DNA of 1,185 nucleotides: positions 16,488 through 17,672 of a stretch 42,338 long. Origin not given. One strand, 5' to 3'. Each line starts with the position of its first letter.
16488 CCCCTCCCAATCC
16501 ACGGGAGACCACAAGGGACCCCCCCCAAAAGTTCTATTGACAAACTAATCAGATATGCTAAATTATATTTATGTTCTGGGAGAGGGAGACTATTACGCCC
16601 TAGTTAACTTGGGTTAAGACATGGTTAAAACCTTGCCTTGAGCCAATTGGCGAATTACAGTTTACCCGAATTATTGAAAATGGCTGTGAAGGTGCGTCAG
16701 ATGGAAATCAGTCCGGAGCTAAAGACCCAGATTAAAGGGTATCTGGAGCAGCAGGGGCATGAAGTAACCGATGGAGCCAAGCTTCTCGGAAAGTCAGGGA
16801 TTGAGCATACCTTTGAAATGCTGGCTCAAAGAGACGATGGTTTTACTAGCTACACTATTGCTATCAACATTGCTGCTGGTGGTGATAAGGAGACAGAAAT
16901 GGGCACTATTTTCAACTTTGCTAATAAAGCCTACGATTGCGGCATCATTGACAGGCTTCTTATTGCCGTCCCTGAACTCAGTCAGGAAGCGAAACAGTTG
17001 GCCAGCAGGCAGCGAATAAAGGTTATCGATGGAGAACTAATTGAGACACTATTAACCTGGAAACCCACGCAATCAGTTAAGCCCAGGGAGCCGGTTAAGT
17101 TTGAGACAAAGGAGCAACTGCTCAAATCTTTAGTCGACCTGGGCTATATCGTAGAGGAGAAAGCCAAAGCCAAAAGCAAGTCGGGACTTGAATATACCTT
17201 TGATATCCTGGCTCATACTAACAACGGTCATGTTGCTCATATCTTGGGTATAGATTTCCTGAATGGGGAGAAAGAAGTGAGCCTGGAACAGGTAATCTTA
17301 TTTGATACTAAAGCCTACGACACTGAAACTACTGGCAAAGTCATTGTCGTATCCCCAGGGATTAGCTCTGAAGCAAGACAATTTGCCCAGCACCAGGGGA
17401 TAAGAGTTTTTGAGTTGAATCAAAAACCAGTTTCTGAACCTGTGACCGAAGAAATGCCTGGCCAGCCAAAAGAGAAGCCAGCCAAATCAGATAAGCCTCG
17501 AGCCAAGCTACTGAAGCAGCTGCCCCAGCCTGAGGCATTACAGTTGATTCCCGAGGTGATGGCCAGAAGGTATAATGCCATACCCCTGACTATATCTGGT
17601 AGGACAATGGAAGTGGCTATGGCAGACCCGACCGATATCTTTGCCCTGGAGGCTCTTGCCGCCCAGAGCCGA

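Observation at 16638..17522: PilB carries an N-terminal tandem pair of a degenerate Mrr/PD-(D/E)xK-like domain in place of known PilB sensor domains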

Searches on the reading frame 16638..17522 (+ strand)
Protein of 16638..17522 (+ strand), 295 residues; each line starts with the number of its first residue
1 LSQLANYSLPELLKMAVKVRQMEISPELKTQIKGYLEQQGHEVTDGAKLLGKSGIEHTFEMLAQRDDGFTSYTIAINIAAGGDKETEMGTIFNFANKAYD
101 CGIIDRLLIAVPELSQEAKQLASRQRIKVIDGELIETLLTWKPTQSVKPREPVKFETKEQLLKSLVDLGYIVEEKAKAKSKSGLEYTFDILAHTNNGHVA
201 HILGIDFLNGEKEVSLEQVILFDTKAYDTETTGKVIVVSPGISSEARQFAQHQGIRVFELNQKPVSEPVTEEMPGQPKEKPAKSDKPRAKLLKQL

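Call 8: search_solved_structures(query=window:16638-17522:+, max_evalue=10, show_alignments=2)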
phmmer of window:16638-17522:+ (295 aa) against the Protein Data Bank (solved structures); distinct sequences matched with E-value up to 10: 2.
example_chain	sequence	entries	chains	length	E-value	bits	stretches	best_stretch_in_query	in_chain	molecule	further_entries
3e3m_A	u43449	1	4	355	1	11.5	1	144-201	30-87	Transcriptional regulator, LacI family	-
9axt_AI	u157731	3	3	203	1.3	11.2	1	44-139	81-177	Small ribosomal subunit protein uS7A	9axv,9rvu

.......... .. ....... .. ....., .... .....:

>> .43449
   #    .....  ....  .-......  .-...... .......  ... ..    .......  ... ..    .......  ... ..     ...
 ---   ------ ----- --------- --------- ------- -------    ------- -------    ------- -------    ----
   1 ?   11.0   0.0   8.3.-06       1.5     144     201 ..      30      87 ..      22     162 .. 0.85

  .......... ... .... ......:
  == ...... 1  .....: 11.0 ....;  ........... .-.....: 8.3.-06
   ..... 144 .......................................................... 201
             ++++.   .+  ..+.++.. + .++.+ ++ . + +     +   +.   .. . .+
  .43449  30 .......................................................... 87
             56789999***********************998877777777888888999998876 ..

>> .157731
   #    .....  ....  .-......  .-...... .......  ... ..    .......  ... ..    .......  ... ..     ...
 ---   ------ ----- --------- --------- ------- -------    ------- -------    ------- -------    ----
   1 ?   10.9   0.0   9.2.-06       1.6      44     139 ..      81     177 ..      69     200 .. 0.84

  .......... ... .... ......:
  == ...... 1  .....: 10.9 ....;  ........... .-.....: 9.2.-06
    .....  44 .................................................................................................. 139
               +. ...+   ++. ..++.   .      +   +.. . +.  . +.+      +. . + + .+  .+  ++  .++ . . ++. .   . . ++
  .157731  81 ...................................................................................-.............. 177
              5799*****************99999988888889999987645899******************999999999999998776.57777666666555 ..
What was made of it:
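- Tried and rejected: Sequence search of aa 1-295 against PDB: nothing meaningful, best E 1 (call 8).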

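Call 11: find_homologous_proteins(query=window:16638-17522:+, max_evalue=0.001)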
Query window:16638-17522:+ (295 aa): 68 proteins with E <= 0.001 among 1265 candidates.
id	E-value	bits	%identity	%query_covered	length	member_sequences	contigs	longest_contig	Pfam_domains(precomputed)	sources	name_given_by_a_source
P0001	2.0e-124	432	69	98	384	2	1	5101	PF05157.21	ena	-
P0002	2.2e-122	425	70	100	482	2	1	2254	PF05157.21,PF00437.27,PF04471.19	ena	-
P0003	1.9e-116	406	66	100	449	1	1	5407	PF05157.21,PF00437.27,PF04471.19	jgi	jgi:general secretion pathway protein E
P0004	4.5e-108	378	72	85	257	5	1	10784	PF22722.3,PF04471.19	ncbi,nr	ncbi:MAG: restriction endonuclease, partial [Dehalococcoidia bacterium]|nr:restriction endonuclease 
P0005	2.1e-106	373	63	97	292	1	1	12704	PF04471.19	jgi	-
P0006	3.8e-103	362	64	94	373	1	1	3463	PF05157.21,PF04471.19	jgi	-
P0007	6.6e-102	358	58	100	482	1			PF05157.21,PF00437.27,PF04471.19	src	-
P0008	3.5e-100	353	63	92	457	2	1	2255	PF05157.21,PF00437.27,PF04471.19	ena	-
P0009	3.6e-98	346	57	100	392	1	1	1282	PF05157.21,PF04471.19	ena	-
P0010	2.2e-96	340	57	94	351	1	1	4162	PF05157.21,PF04471.19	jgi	jgi:general secretion pathway protein E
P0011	6.8e-95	335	58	94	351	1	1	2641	PF05157.21,PF04471.19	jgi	jgi:general secretion pathway protein E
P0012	9.1e-95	335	70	75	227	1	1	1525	PF04471.19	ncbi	ncbi:unnamed protein product, partial [marine sediment metagenome]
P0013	1.2e-92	328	58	92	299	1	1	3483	PF04471.19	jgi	jgi:general secretion pathway protein E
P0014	4.1e-90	320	69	71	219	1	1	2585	PF04471.19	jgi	-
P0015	9.9e-87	308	56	91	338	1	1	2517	PF22722.3,PF04471.19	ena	-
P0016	9.2e-85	302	58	84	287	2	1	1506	PF22722.3,PF04471.19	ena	-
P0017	2.7e-82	294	58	85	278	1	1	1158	PF22722.3,PF04471.19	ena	-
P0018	2.8e-82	294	56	81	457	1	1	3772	PF05157.21,PF00437.27,PF22722.3,PF04471.19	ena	-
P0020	7.2e-79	283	55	80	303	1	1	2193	PF22722.3,PF04471.19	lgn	-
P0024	1.1e-75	272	63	69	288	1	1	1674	PF12728.14,PF00376.30,PF13411.13,PF22722.3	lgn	-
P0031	1.2e-65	239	49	80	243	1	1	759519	PF04471.19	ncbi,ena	-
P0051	1.7e-49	186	52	62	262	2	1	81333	-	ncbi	-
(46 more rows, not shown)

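Call 19: find_encoding_contigs(protein=P0031, flank=10000, max_places=2)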
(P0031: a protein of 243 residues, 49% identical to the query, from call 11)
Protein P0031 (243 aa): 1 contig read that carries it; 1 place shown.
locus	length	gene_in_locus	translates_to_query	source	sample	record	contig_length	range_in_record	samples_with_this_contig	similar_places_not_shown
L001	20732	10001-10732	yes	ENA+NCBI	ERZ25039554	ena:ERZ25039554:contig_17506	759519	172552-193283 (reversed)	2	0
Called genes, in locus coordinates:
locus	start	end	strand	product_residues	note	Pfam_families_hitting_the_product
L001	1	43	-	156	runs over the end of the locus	PF02915:Rubrerythrin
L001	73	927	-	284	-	PF02775:TPP_enzyme_C, PF12367:PFO_beta_C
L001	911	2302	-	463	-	PF01558:POR (weak), PF02776:TPP_enzyme_N (weak), PF01855:POR_N, PF17147:PFOR_II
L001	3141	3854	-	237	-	PF00072:Response_reg, PF00486:Trans_reg_C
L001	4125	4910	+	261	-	PF02735:Ku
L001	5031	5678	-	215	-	PF01904:DUF72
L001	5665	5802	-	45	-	-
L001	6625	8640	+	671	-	PF01068:DNA_ligase_A_M, PF04679:DNA_ligase_A_C, PF21686:LigD_Prim-Pol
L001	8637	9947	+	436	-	PF16491:Peptidase_M48_N, PF01435:Peptidase_M48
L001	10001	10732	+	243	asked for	PF04471:Mrr_cat (faint)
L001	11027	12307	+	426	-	PF00437:T2SSE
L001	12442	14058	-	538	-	PF01266:DAO, PF12831:FAD_oxidored (faint), PF16901:DAO_C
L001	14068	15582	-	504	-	PF00370:FGGY_N, PF02782:FGGY_C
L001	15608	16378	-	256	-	PF01026:TatD_DNase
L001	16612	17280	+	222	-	PF01209:Ubie_methyltran, PF13489:Methyltransf_23, PF07021:MetW (weak), PF13847:Methyltransf_31, PF08241:Methyltransf_11, PF08242:Methyltransf_12, PF13649:Methyltransf_25, PF20922:Anamorsin_N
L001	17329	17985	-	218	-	PF00702:Hydrolase, PF12710:HAD (weak), PF13419:HAD_2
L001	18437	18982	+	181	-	PF03592:Terminase_2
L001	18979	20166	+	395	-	PF17288:Terminase_3C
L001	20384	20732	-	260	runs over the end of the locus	PF00561:Abhydrolase_1, PF12146:Hydrolase_4 (weak), PF12697:Abhydrolase_6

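Call 20: find_encoding_contigs(protein=P0051, flank=10000, max_places=2)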
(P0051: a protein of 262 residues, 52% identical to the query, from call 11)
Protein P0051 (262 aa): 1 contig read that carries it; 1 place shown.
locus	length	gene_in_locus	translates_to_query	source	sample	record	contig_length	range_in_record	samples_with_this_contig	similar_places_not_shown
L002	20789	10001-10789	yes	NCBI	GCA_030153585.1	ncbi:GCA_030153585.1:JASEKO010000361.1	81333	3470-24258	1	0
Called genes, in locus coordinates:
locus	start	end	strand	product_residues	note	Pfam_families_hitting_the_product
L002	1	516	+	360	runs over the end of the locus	PF03706:LPG_synthase_TM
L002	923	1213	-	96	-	PF00583:Acetyltransf_1, PF08445:FR47, PF13508:Acetyltransf_7, PF13673:Acetyltransf_10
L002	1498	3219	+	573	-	PF02463:SMC_N, PF13476:AAA_23 (weak)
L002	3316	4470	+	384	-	PF02518:HATPase_c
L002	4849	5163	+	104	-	PF08281:Sigma70_r4_2, PF04545:Sigma70_r4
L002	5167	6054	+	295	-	PF18915:DUF5667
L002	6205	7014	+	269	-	-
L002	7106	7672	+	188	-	PF04011:LemA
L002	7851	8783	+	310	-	PF01435:Peptidase_M48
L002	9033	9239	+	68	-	PF12728:HTH_17, PF13411:MerR_1, PF00376:MerR (weak)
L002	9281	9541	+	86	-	PF00072:Response_reg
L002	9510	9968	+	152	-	PF00196:GerE, PF04545:Sigma70_r4 (weak), PF08281:Sigma70_r4_2 (weak), PF13384:HTH_23 (faint)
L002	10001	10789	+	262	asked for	-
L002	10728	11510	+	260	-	PF05157:MshEN, PF00437:T2SSE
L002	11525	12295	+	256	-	PF00437:T2SSE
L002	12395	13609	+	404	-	PF28597:T2SSF_N (weak), PF00482:T2SSF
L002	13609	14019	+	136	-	PF07963:N_methyl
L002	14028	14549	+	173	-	PF07963:N_methyl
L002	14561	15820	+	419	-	-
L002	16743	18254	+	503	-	PF21471:Reelin_subrepeat-B (faint)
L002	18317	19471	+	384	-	-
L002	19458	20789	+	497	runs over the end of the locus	PF11104:PilM_2, PF05137:PilN (weak)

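Call 21: predict_structure(alignment_id=A1)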
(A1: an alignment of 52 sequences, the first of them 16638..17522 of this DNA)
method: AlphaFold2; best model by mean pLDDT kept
length: 295 residues; sequences in the alignment: 52
mean_pLDDT: 83.9   pTM: 0.74
mean pLDDT of the five models: 83.9, 83.7, 83.6, 83.6, 83.5
residues with pLDDT >= 90: 192; 70-90: 39; 50-70: 24; < 50: 40
segments of 3 or more residues with pLDDT < 50: 1-10, 264-281, 285-288, 291-295
pLDDT, mean of each block of 10 residues (from residue 1): 43 51 79 92 97 97 93 94 92 98 95 93 95 85 67 87 93 97 97 86 96 97 97 96 98 95 50 44 49 46
secondary structure, 60 per line:
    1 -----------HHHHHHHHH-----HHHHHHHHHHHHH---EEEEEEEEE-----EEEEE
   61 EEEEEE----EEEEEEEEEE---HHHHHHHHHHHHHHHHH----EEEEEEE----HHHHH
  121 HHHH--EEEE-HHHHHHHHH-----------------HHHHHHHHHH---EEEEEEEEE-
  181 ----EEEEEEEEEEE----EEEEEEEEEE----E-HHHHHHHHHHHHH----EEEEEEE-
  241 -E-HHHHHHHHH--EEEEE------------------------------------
elements in order: H12-20 H26-38 E42-50 E56-66 E71-80 H84-100 E105-111 H116-124 E127-130 H132-140 H158-167 E171-179 E185-195 E200-209 H216-228 E233-239 H244-252 E255-259
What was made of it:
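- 16707..17060 (+): iRE repeat 1 (aa 24-141): inactive PD-(D/E)xK-fold domain. AF2 secondary structure is H26-38, E42-50, E56-66, E71-80, H84-100, E105-111, H116-124, E127-130 (call 21).
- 17103..17423 (+): iRE repeat 2 (aa 156-262). AF2 secondary structure is H158-167, E171-179, E185-195, E200-209, H216-228, E233-239, H244-252, E255-259 (call 21).
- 17424..17495 (+): Pro/Lys-rich linker, predicted disordered. pLDDT is below 50 for aa 264-295 (call 21).
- K73 and D76 lie at the C-terminal end of alpha-2, at the far end of the helix from where beta-3 and the canonical site lie, judging from the secondary-structure order (call 21).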

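Call 26: fold_search(model_id=the predicted structure, library=pdb)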
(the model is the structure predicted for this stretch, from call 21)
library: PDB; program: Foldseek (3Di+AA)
matches with E <= 10: 1057; with E <= 0.001: 5
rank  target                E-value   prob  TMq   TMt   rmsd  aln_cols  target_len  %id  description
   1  1y88                  1.5e-05  1.00  0.28  0.44   2.5       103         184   17  Crystal Structure of Protein of Unknown Function AF1548 (released 2004-12-21)
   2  9u49_A                3.3e-04  1.00  0.30  0.23   3.2       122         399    8  crystal structure of Cdn1 in complex with cA4 (released 2026-02-04)
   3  9nl2_A                4.8e-04  1.00  0.26  0.09   7.5       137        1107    7  Structure of R2 retrotransposon protein from Platysternon megacephalum initiating target-primed reverse transcription (released 2025-06-18)
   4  1xmx                  5.1e-04  1.00  0.30  0.24   5.1       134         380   10  Crystal structure of protein VC1899 from Vibrio cholerae (released 2004-11-16)
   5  8q43_A                7.7e-04  1.00  0.29  0.22   3.6       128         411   12  Crystal structure of cA4-bound Can2 (E341A) in complex with oligo-C DNA (released 2023-11-22)
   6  6p40_A                1.1e-03  0.63  0.18  0.15  20.4       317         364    8  Crystal Structure of Full Length APOBEC3G FKL (released 2020-02-12)
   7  9dou_A                1.3e-03  1.00  0.23  0.09   9.3       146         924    6  Taeniopygia guttata R2 retrotransposon (R2Tg) initiating target-primed reverse transcription (released 2025-05-21)
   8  4f0p_C                1.5e-03  0.75  0.23  0.16  23.3       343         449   10  MspJI Restriction Endonuclease - P31 Form (released 2012-08-08)
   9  8q41_B                2.8e-03  1.00  0.30  0.22   3.9       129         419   13  Crystal structure of Can2 (E341A) bound to cA4 and TTTAAA ssDNA (released 2023-11-22)
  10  7bdv_A                3.1e-03  1.00  0.30  0.25   4.3       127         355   14  Structure of Can2 from Sulfobacillus thermosulfidooxidans in complex with cyclic tetra-adenylate (cA4) (released 2021-03-03)
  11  7bdv_D                3.6e-03  1.00  0.30  0.26   3.6       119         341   16  Structure of Can2 from Sulfobacillus thermosulfidooxidans in complex with cyclic tetra-adenylate (cA4) (released 2021-03-03)
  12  7bdv_C                3.6e-03  1.00  0.30  0.26   3.9       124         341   14  Structure of Can2 from Sulfobacillus thermosulfidooxidans in complex with cyclic tetra-adenylate (cA4) (released 2021-03-03)
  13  9nl3_A                3.6e-03  0.99  0.23  0.08   7.5       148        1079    5  Structure of R2 retrotransposon protein from Taeniopygia guttata initiating target-primed reverse transcription (released 2025-06-18)
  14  5xog_E                5.4e-03  0.94  0.26  0.34  13.9       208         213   12  RNA Polymerase II elongation complex bound with Spt5 KOW5 and Elf1 (released 2017-08-16)
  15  2vld_A                6.2e-03  1.00  0.26  0.32   7.8       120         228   12  crystal structure of a repair endonuclease from Pyrococcus abyssi (released 2009-05-19)
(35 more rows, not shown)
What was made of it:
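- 16707..17060 (+): Foldseek matches are in call 26.
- In the Can2, Card1 and Cdn1 structural matches the nuclease domain is the effector and the CARF domain is the sensor (call 26).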

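Call 57: search_protein_families(library=padloc, proteins=[window:16638-17522:+], max_evalue=0.1)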
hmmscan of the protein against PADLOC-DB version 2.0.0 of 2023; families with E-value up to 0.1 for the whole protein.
window:16638-17522:+ (295 aa): 1 family
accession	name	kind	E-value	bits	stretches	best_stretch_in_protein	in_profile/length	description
PDLC04539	PDC-M24B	-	0.047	11.2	0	29-65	138-174/255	-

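Call 76: find_related_loci(query=A6, collection=genome_contigs, flank=10000)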
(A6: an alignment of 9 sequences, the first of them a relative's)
Query A6 (453 aa) in genome_contigs; peptide patterns used: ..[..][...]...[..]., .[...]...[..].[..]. (x = any residue, [..] = any of these).
73 stretches matched a pattern; 49 encode a relative of the query (tblastn E <= 1e-3); 49 distinct loci.
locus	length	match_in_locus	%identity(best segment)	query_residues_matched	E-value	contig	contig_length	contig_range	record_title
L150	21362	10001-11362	93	1-453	0e+0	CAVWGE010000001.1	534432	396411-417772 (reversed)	MAG: uncultured Chloroflexia bacterium isolate MFD04408.bin.1.9 genome assembly, contig: contig_16032, whole genome shot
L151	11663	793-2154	71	1-453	0e+0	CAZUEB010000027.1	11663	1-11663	MAG TPA_asm: uncultured Dehalococcoidales bacterium isolate SRP098346_co1_299 genome assembly, contig: NODE_6808_length_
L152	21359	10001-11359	68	1-453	0e+0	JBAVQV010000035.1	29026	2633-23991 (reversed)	MAG: Dehalococcoidia bacterium isolate MFD02350_ilm_asm_bin2 k127_42096, whole genome shotgun sequence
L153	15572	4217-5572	66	1-453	0e+0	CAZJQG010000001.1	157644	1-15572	MAG TPA_asm: uncultured Dehalococcoidales bacterium isolate SRP098346_co1_423 genome assembly, contig: NODE_4_length_157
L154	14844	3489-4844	67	1-453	0e+0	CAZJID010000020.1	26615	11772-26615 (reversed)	MAG TPA_asm: uncultured Dehalococcoidales bacterium isolate SRP214966_co4_401 genome assembly, contig: NODE_1337_length_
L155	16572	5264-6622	66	1-453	0e+0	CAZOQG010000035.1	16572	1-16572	MAG TPA_asm: uncultured Dehalococcoidales bacterium isolate SRP178699_co3_448 genome assembly, contig: NODE_1593_length_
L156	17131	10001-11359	61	1-453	0e+0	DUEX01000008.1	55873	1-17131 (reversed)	MAG TPA_asm: Dehalococcoidia bacterium isolate W265 Contig8, whole genome shotgun sequence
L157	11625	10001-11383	60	1-453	0e+0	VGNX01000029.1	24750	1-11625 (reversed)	MAG: Chloroflexi bacterium isolate M_DeepCast_200m_m2_208 M_DeepCast_200m_m2_208_Ga0194113_10002560, whole genome shotgu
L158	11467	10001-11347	56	7-452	5e-173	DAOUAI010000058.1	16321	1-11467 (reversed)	MAG TPA_asm: Dehalococcoidia bacterium isolate H62_637 k111_345387, whole genome shotgun sequence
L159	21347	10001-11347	56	7-447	4e-172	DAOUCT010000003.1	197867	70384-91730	MAG TPA_asm: Dehalococcoidia bacterium isolate H85_861 38027, whole genome shotgun sequence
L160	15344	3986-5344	52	1-452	1e-163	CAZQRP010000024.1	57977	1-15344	MAG TPA_asm: uncultured Dehalococcoidales bacterium isolate binchicken_co178_251 genome assembly, contig: NODE_966_lengt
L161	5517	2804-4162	52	1-453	3e-165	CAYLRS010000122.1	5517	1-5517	MAG TPA_asm: uncultured Dehalococcoidales bacterium isolate binchicken_co91_488 genome assembly, contig: NODE_22073_leng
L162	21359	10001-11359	51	1-453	9e-162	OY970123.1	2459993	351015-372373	MAG: uncultured Chloroflexia bacterium isolate MFD01476.bin.c.5 genome assembly, chromosome: 1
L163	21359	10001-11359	51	1-453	3e-161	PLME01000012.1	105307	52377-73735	MAG: Dehalococcoidia bacterium isolate fen_1075 73.20120800_E3S.24_contig_2369, whole genome shotgun sequence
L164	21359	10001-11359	51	1-453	5e-161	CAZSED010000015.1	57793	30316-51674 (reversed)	MAG TPA_asm: uncultured Dehalococcoidales bacterium isolate SRP098346_co1_392 genome assembly, contig: NODE_207_length_5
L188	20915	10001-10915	27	5-317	2e-37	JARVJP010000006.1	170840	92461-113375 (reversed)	MAG: Nitrososphaeria archaeon isolate DRTY6_bin.115 NODE_278_length_170840_cov_1.75933, whole genome shotgun sequence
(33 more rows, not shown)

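Call 83: search_protein_families(library=pfam, proteins=[L188:5069-5650:+, L188:5773-6573:-, L188:6598-7020:-, L188:7068-8228:-, L188:8414-9586:+, L188:9995-10957:+, L188:11049-12980:-, L188:13041-13493:-, L188:13756-14916:+], max_evalue=0.001)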
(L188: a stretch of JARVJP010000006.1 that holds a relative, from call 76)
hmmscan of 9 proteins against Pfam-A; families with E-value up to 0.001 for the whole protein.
L188:5069-5650:+ (194 aa): 1 family
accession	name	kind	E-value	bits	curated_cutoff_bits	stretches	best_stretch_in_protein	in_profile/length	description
PF17912.7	OB_MalK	-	2.1e-10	41.7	27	1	64-118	1-53/53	MalK OB fold domain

L188:5773-6573:- (267 aa): 2 families
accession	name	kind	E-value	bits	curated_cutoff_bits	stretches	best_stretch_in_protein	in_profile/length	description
PF01145.31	Band_7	-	6.3e-39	134.3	23.6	1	35-204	2-175/176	SPFH domain / Band 7 family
PF13421.11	Band_7_1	-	0.0003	20.9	24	1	125-189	142-208/211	SPFH domain-Band 7 family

L188:6598-7020:- (141 aa): 1 family
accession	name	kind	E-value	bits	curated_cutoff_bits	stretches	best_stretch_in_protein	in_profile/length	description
PF01451.26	LMWPc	-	1.8e-20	74.1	23.2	1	7-128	1-143/144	Low molecular weight phosphotyrosine protein phosphatase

L188:7068-8228:- (387 aa): 1 family
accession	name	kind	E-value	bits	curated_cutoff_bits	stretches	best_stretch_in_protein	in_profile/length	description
PF00266.25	Aminotran_5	-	6.5e-12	45.5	21.5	1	97-213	110-223/371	Aminotransferase class-V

L188:8414-9586:+ (391 aa): 5 families
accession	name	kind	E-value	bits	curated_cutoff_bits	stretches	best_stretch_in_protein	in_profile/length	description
PF13404.12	HTH_AsnC-type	-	6.3e-10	39.2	27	1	201-235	1-35/42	AsnC-type helix-turn-helix domain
PF13412.12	HTH_24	-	1.6e-09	37.6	21.9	1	202-239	2-39/48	Winged helix-turn-helix DNA-binding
PF12840.13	HTH_20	-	4.1e-07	30.3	27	0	25-61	9-44/51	Helix-turn-helix domain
PF01022.26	HTH_5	-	1.8e-06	28.1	22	0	21-64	3-44/47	Bacterial regulatory protein, arsR family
PF04545.22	Sigma70_r4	-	7.2e-05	22.7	24.1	0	20-57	7-43/50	Sigma-70, region 4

L188:9995-10957:+ (321 aa): 1 family
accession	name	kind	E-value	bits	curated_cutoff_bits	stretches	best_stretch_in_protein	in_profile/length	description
PF18551.6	TackOD1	-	1.8e-33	116.1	32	1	11-191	8-188/188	Thaumarchaeal output domain 1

L188:11049-12980:- (644 aa): 6 families
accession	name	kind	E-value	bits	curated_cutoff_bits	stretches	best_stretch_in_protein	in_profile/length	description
PF00437.27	T2SSE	-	1.7e-35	122.8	24.9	1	231-393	104-257/370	Type II/IV secretion system protein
PF23989.1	PilB3_C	-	8.6e-06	26.3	27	1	460-527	8-75/83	PilB3-like, C-terminal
PF01580.24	FtsK_SpoIIIE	-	0.00012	22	24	0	270-290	39-59/221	FtsK/SpoIIIE family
PF13555.12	AAA_29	-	0.00027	21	27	1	270-298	22-50/61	P-loop containing region of AAA domain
PF00005.33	ABC_tran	-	0.00054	21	25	0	268-304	9-45/137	ABC transporter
PF13521.12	AAA_28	-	0.0007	20.3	27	0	273-308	2-33/164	AAA domain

L188:13041-13493:- (151 aa): 0 families

L188:13756-14916:+ (387 aa): 6 families
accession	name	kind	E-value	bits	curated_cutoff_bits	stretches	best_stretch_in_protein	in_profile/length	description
PF00534.26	Glycos_transf_1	-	1.9e-43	148.4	26.4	1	193-353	10-171/172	Glycosyl transferases group 1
PF13692.12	Glyco_trans_1_4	-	2.3e-35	122.4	27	1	199-340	2-142/142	Glycosyl transferases group 1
PF13439.12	Glyco_transf_4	-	2.3e-21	77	28.5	1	14-187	1-170/170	Glycosyltransferase Family 4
PF20706.3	GT4-conflict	-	4.4e-14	52.7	26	1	164-367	162-384/385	Family 4 Glycosyltransferase in conflict systems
PF13524.12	Glyco_trans_1_2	-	1.4e-11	44.9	25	1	225-368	10-142/144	Glycosyl transferase-like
PF13579.12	Glyco_trans_4_4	-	8.1e-07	29.9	29.7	1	15-182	1-158/158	Glycosyl transferase 4-like domain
